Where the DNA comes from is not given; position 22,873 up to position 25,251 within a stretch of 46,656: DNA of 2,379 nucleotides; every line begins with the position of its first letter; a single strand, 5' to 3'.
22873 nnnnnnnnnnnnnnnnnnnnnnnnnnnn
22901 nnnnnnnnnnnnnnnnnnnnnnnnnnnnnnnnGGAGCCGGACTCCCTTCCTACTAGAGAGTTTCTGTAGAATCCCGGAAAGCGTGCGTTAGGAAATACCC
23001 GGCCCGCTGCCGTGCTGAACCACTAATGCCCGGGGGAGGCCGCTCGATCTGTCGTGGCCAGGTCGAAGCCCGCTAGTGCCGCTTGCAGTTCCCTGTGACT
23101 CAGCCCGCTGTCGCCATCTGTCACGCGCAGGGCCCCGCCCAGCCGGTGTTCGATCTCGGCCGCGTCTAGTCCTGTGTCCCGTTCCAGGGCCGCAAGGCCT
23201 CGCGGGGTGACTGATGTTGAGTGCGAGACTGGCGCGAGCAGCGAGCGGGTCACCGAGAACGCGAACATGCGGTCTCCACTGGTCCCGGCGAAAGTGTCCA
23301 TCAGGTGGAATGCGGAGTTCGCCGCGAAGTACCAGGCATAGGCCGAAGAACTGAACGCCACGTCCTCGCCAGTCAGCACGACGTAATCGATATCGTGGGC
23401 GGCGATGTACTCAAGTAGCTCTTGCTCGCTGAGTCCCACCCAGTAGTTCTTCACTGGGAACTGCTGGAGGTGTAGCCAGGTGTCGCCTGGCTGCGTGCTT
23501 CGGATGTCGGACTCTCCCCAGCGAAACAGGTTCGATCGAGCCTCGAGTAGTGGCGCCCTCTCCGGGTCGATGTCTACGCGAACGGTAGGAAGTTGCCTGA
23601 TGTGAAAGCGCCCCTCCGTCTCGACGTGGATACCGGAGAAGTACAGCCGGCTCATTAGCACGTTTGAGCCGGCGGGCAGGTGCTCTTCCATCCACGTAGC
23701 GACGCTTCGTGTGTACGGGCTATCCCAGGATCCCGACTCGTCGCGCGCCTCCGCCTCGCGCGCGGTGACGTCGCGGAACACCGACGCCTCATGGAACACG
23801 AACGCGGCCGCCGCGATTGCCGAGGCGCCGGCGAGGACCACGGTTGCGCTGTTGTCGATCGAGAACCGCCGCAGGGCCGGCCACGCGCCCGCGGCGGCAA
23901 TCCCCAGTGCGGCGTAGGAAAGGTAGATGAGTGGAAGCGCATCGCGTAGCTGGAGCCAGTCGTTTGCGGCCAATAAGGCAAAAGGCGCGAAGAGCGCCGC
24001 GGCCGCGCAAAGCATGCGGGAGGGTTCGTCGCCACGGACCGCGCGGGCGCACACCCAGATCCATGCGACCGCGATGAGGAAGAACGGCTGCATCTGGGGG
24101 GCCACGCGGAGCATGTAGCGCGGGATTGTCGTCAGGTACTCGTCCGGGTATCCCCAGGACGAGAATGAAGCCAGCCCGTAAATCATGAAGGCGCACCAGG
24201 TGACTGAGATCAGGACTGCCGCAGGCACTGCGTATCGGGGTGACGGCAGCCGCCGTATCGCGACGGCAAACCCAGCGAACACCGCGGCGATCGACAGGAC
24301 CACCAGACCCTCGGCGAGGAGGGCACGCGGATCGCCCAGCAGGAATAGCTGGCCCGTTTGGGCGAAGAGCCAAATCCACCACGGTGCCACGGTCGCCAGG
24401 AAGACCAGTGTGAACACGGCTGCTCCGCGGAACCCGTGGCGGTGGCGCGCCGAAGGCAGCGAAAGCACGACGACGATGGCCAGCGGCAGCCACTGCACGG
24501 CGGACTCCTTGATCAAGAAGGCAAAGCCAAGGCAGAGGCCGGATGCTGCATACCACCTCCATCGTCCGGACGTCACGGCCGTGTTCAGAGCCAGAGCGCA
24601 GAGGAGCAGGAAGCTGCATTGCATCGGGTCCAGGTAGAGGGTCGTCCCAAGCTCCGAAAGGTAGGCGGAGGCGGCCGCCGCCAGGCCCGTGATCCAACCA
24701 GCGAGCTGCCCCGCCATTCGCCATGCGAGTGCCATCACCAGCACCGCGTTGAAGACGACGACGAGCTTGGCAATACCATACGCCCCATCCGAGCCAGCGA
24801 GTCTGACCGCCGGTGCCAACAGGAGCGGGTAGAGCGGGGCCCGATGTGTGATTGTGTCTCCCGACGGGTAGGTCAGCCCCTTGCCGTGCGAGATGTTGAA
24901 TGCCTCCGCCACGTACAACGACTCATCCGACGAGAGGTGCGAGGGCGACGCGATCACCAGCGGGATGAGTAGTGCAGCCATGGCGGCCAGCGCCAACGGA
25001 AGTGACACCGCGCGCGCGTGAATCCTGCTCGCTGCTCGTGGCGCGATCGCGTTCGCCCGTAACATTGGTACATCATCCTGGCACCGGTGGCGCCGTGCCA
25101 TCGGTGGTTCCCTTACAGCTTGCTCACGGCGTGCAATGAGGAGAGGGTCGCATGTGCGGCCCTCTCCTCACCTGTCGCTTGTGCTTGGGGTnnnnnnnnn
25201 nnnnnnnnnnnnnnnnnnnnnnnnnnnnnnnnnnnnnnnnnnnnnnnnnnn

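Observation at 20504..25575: Candidate self-contained protein O-glycosylation operon encoded with its own substrate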

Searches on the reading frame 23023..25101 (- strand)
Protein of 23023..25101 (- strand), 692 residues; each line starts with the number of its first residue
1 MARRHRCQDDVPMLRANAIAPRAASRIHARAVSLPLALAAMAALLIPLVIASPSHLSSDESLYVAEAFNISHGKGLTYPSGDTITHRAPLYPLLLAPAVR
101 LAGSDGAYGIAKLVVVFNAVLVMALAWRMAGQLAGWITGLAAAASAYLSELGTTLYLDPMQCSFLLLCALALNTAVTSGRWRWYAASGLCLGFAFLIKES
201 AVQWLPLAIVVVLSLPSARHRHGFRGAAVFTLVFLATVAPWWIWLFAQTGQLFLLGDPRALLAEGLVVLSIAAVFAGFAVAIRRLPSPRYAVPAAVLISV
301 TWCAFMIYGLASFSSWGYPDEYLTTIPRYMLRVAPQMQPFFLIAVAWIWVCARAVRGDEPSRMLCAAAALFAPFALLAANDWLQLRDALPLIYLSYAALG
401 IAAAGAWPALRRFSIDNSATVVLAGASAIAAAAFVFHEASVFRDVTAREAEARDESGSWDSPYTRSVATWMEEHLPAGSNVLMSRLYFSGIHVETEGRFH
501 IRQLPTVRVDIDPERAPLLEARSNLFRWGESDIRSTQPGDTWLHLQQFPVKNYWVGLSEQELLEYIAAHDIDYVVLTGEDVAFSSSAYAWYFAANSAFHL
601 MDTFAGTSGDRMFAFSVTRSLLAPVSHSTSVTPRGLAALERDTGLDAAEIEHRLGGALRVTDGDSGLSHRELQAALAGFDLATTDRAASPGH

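Call 3: search_protein_families(library=pfam, proteins=[window:23023-25101:-], max_evalue=0.01)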
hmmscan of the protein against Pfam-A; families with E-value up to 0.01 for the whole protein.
window:23023-25101:- (692 aa): 1 family
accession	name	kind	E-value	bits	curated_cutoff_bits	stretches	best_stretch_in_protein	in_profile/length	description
PF13231.12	PMT_2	-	2.8e-11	44.3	26.1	1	87-244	2-160/160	Dolichyl-phosphate-mannose-protein mannosyltransferase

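Call 10: search_protein_families(library=ncbifam, proteins=[window:23023-25101:-], max_evalue=0.1)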
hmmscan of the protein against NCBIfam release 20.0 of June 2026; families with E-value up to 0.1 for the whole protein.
window:23023-25101:- (692 aa): 0 families

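Call 18: find_homologous_proteins(query=window:23023-25101:-, max_evalue=0.00001)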
Query window:23023-25101:- (692 aa): 46 proteins with E <= 0.00001 among 8000 candidates.
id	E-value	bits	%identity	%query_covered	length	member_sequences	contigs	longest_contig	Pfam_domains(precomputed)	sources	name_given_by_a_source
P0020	0.0e+0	1499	100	98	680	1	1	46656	PF13231.13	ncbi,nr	ncbi:MAG: glycosyltransferase family 39 protein [Chloroflexi bacterium]|nr:glycosyltransferase famil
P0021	0.0e+0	1214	80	98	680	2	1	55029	PF13231.13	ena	-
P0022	3.8e-286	969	65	98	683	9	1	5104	PF13231.13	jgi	-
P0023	9.7e-266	902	62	98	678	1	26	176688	PF13231.13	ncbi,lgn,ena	-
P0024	1.8e-265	901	61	99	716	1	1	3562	PF13231.13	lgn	-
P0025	1.1e-263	895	61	99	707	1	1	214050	PF13231.13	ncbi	-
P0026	2.8e-263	894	60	99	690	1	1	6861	PF13231.13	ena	-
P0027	1.5e-251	855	60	97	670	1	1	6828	PF13231.13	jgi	jgi:4-amino-4-deoxy-L-arabinose transferase-like glycosyltransferase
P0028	1.1e-243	829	57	97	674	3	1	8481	PF13231.13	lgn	-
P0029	2.4e-230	785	57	91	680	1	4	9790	PF13231.13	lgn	-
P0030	1.5e-220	753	55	91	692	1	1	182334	PF13231.13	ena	-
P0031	1.9e-219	749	52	98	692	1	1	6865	PF13231.13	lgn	-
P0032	7.0e-213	727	53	92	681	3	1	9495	PF13231.13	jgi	-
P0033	3.9e-210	718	53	96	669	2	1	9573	PF13231.13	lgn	-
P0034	4.6e-210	718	53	93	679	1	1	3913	PF13231.13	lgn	-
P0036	5.6e-207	708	51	94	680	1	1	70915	PF13231.13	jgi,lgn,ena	-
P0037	1.3e-204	700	54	90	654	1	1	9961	PF13231.13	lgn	-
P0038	1.6e-203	696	53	93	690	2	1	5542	PF13231.13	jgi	jgi:4-amino-4-deoxy-L-arabinose transferase-like glycosyltransferase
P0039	6.4e-202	691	53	93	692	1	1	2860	PF13231.13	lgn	-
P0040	3.1e-201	689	52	95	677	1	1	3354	PF13231.13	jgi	jgi:hypothetical protein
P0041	1.0e-199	684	49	91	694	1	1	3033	PF13231.13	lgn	-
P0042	5.5e-199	681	53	91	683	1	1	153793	PF13231.13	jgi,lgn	jgi:4-amino-4-deoxy-L-arabinose transferase-like glycosyltransferase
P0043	2.7e-198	679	53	91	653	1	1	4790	PF13231.13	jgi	jgi:4-amino-4-deoxy-L-arabinose transferase-like glycosyltransferase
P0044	8.4e-198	677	52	95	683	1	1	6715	PF13231.13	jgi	jgi:hypothetical protein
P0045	1.8e-196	673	50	96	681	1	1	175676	PF13231.13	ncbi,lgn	ncbi:MAG: glycosyltransferase family 39 protein [Dehalococcoidia bacterium]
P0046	1.7e-195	670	50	92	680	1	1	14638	PF13231.13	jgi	jgi:4-amino-4-deoxy-L-arabinose transferase-like glycosyltransferase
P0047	5.5e-195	668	49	97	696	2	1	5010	PF13231.13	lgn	-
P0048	6.4e-194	665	51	94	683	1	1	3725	PF13231.13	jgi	jgi:hypothetical protein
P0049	7.9e-194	664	50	94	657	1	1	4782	PF13231.13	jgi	jgi:4-amino-4-deoxy-L-arabinose transferase-like glycosyltransferase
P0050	1.5e-192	660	50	95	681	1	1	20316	PF13231.13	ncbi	-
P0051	2.4e-190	653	49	95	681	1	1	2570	PF13231.13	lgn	-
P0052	1.8e-189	650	49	96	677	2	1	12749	PF13231.13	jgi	-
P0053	9.5e-189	647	50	94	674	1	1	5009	PF13231.13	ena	-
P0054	2.2e-188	646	49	92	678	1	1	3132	PF13231.13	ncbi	-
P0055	2.1e-186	640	49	91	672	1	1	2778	PF13231.13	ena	-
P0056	5.8e-181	622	47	96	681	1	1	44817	PF13231.13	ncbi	-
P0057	4.3e-179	616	55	76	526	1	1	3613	PF13231.13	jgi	jgi:hypothetical protein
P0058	5.8e-178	612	47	91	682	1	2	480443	PF13231.13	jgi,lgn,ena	-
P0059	6.0e-167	575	48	82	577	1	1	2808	PF13231.13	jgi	jgi:hypothetical protein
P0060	1.5e-160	554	47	83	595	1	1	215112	PF13231.13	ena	-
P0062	2.0e-109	385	38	89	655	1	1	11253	PF13231.13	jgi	jgi:4-amino-4-deoxy-L-arabinose transferase-like glycosyltransferase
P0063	3.0e-98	348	37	89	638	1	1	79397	PF13231.13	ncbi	-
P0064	4.7e-96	341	37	93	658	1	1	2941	PF13231.13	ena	-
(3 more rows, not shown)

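Call 19: search_solved_structures(query=window:23023-25101:-, max_evalue=1)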
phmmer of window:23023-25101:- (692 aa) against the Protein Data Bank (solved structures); distinct sequences matched with E-value up to 1: 0.

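Call 22: find_related_loci(query=A2, collection=genome_contigs, flank=10000)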
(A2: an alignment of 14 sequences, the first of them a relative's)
Query A2 (680 aa) in genome_contigs; peptide patterns used: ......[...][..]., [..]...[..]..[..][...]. (x = any residue, [..] = any of these).
45 stretches matched a pattern; 23 encode a relative of the query (tblastn E <= 1e-3); 22 distinct loci.
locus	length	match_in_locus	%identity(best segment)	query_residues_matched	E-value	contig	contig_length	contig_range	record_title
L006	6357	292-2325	64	1-680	0e+0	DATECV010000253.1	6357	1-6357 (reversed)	MAG TPA_asm: Dehalococcoidia bacterium isolate SMAG_U8281 k141_662970, whole genome shotgun sequence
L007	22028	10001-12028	62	1-678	0e+0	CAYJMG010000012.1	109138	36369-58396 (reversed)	MAG TPA_asm: uncultured Dehalococcoidia bacterium isolate ERP124720_co1_124 genome assembly, contig: NODE_242_length_109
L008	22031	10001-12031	62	1-676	0e+0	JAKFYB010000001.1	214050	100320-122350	MAG: Dehalococcoidia bacterium isolate ND5_Bin_30 ND5_0000031, whole genome shotgun sequence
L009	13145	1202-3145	48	27-670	0e+0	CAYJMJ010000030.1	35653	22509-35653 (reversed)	MAG TPA_asm: uncultured Dehalococcoidia bacterium isolate ERP124720_co1_29 genome assembly, contig: NODE_1645_length_356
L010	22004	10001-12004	48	11-672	6e-179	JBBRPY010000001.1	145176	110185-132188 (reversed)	MAG: Dehalococcoidia bacterium isolate metawrap_la1_107 W_la1_107_k141_688926L_145176_cov_14.0396, whole genome shotgun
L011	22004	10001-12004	50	9-669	4e-178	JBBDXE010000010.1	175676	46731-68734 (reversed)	MAG: Dehalococcoidia bacterium isolate LejiaD_68_21 Lejia_D_163_length_175676_cov_12, whole genome shotgun sequence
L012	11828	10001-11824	54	2-611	8e-174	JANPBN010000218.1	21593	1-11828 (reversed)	MAG: Dehalococcoidia bacterium isolate VAR_78_metabat_68 VAR_78_k141_2197756, whole genome shotgun sequence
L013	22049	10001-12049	46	10-680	6e-159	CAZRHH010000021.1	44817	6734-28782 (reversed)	MAG TPA_asm: uncultured Dehalococcoidia bacterium isolate SRP136066_co1_29 genome assembly, contig: NODE_568_length_4481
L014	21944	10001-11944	45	25-669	2e-156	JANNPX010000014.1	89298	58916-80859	MAG: Chloroflexota bacterium isolate SOY_31_metabat_89 SOY_31_k141_2343165, whole genome shotgun sequence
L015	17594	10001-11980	45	17-669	5e-149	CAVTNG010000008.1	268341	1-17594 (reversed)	MAG: uncultured Chloroflexia bacterium isolate MFD02199.bin.2.91 genome assembly, contig: contig_47991, whole genome sho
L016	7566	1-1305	56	237-670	9e-145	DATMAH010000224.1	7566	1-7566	MAG TPA_asm: Dehalococcoidia bacterium isolate SMAG_U13320 k141_64109, whole genome shotgun sequence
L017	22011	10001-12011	58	9-670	5e-131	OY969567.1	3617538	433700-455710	MAG: uncultured Chloroflexia bacterium isolate MFD01561.bin.c.1 genome assembly, chromosome: 1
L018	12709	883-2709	38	45-659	4e-105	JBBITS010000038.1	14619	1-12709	MAG: Chloroflexota bacterium isolate STF170223_bin_401 NODE_1432_length_14619_cov_4.100385, whole genome shotgun sequenc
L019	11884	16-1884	38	19-632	3e-98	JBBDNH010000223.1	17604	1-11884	MAG: Dehalococcoidia bacterium isolate LejiaB_68_9 Lejia_B_3956_length_17604_cov_5, whole genome shotgun sequence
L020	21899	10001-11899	37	26-627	1e-95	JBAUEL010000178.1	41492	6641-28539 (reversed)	MAG: Dehalococcoidia bacterium isolate MFD13097_ilm_asm_bin20 k127_449904, whole genome shotgun sequence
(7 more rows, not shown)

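Call 60: predict_structure(alignment_id=A3)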
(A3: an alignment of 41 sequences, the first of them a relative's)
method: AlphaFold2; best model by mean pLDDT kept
length: 680 residues; sequences in the alignment: 41
mean_pLDDT: 89.0   pTM: 0.89
mean pLDDT of the five models: 89.0, 87.6, 86.7, 84.5, 84.3
residues with pLDDT >= 90: 469; 70-90: 156; 50-70: 39; < 50: 16
segments of 3 or more residues with pLDDT < 50: 1-12, 677-680
pLDDT, mean of each block of 10 residues (from residue 1): 40 59 92 94 90 96 94 90 96 94 98 96 95 95 96 98 96 98 96 96 93 95 95 88 73 58 60 80 92 85 73 92 92 97 95 96 90 94 97 85 76 84 92 87 80 95 97 92 96 93 91 78 90 87 94 96 90 92 97 86 97 95 94 94 93 91 94 59
secondary structure, 60 per line:
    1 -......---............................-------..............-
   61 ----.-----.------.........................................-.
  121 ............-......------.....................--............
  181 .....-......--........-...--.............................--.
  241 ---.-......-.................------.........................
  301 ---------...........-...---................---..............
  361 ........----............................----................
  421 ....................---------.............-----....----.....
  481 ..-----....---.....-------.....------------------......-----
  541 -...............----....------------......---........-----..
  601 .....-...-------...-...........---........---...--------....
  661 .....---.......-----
elements in order: H2-7 H11-38 H46-59 H78-118 H120-132 H134-139 H146-166 H169-185 H187-192 H195-202 H209-237 H246-251 H253-269 H276-300 H310-320 H328-343 H347-368 H373-400 H405-440 H450-462 E468-471 H476-482 E488-491 E495-499 E507-511 E530-535 E542-546 H547-556 E561-564 H577-582 E586-593 E599-605 E617-619 H621-631 H635-642 E646-648 H657-665 H669-675

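Call 66: fold_search(model_id=the predicted structure, library=pdb)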
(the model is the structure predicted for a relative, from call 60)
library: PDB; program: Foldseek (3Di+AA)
matches with E <= 10: 298; with E <= 0.001: 26
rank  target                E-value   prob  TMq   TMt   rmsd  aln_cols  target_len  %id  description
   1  7e9s_A                3.5e-08  1.00  0.51  0.41  10.9       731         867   14  Archaeal oligosaccharyltransferase AglB from Archaeoglobus fulgidus in complex with an inhibitory peptide and a dolich (released 2021-09-08)
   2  5gmy_A                4.3e-08  1.00  0.50  0.41   7.9       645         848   15  Crystal structure of the Archaeoglobus fulgidus oligosaccharyltransferase (O29867_ARCFU) tethered with an acceptor pep (released 2017-02-01)
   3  8agc_A                6.2e-08  1.00  0.49  0.48  12.6       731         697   12  Structure of yeast oligosaccharylransferase complex with lipid-linked oligosaccharide and non-acceptor peptide bound (released 2022-12-07)
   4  9n9j_I                1.4e-07  1.00  0.48  0.47  12.7       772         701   11  Structure of a GRP94 folding intermediate engaged with a CCDC134- and FKBP11-bound secretory translocon (released 2025-11-19)
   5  5f15                  1.6e-07  1.00  0.37  0.45  13.4       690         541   12  Crystal Structure of ArnT from Cupriavidus metallidurans bound to Undecaprenyl phosphate (released 2016-02-17)
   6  3waj                  2.4e-07  1.00  0.46  0.41   8.3       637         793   14  Crystal structure of the Archaeoglobus fulgidus oligosaccharyltransferase (O29867_ARCFU) complex with Zn and sulfate (released 2013-10-30)
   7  5ezm                  4.1e-07  1.00  0.38  0.46  15.0       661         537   15  Crystal Structure of ArnT from Cupriavidus metallidurans in the apo state (released 2016-02-17)
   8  7oci_F                4.5e-07  1.00  0.52  0.55  11.2       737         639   12  Cryo-EM structure of yeast Ost6p containing oligosaccharyltransferase complex (released 2022-02-16)
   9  8b6l_I                5.9e-07  1.00  0.45  0.45  12.6       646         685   13  Subtomogram average of the human Sec61-TRAP-OSTA-translocon (released 2022-12-07)
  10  6ezn_F                9.5e-07  1.00  0.51  0.53  10.9       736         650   12  Cryo-EM structure of the yeast oligosaccharyltransferase (OST) complex (released 2018-01-17)
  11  8pn9_A                1.1e-06  1.00  0.48  0.50   8.4       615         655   13  Structure of human oligosaccharyltransferase OST-A complex bound to NGI-1 (released 2024-05-08)
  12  3wak                  1.2e-06  1.00  0.48  0.40  10.3       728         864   15  Crystal structure of the Archaeoglobus fulgidus oligosaccharyltransferase (O29867_ARCFU) in the apo form (released 2013-10-30)
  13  8age_A                1.2e-06  1.00  0.52  0.55   9.0       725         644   11  Structure of yeast oligosaccharylransferase complex with acceptor peptide bound (released 2022-12-07)
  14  6s7t_A                3.7e-06  1.00  0.41  0.39  11.1       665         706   11  Cryo-EM structure of human oligosaccharyltransferase complex OST-B (released 2019-12-18)
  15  8agb_A                1.2e-05  1.00  0.45  0.47  11.2       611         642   13  Structure of yeast oligosaccharylransferase complex with lipid-linked oligosaccharide bound (released 2022-12-07)
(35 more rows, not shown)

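Call 89: search_protein_families(library=pfam, proteins=[L013:630-2102:+], max_evalue=0.01)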
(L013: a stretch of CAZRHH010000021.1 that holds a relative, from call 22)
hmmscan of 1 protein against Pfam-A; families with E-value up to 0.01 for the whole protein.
L013:630-2102:+ (490 aa): 0 families
